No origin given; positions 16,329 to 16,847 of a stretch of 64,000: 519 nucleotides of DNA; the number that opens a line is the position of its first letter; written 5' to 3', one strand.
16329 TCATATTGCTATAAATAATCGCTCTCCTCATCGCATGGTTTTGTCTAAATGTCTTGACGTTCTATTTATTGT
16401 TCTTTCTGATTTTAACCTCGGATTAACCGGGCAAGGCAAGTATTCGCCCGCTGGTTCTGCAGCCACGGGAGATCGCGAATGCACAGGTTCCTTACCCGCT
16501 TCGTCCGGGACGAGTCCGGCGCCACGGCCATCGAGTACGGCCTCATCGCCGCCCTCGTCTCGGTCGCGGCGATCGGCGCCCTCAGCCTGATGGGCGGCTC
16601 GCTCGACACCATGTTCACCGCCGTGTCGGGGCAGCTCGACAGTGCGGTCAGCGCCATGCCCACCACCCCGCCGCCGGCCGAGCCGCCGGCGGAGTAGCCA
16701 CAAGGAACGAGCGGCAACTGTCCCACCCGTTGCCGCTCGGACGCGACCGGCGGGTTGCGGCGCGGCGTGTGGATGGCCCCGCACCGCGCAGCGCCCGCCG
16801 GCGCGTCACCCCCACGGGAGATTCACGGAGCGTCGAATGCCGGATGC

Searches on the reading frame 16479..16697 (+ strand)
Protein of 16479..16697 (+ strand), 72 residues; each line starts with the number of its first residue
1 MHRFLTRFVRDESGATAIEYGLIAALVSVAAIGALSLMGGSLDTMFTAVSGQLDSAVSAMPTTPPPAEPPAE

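Call 88: search_protein_families(library=pfam, proteins=[window:16479-16697:+], max_evalue=0.001)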
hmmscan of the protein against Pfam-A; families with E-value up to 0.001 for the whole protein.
window:16479-16697:+ (72 aa): 1 family
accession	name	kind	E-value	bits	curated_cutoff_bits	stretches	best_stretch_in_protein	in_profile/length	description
PF04964.19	Flp_Fap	-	1.4e-18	66.8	32.2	1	8-51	1-44/46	Flp/Fap pilin component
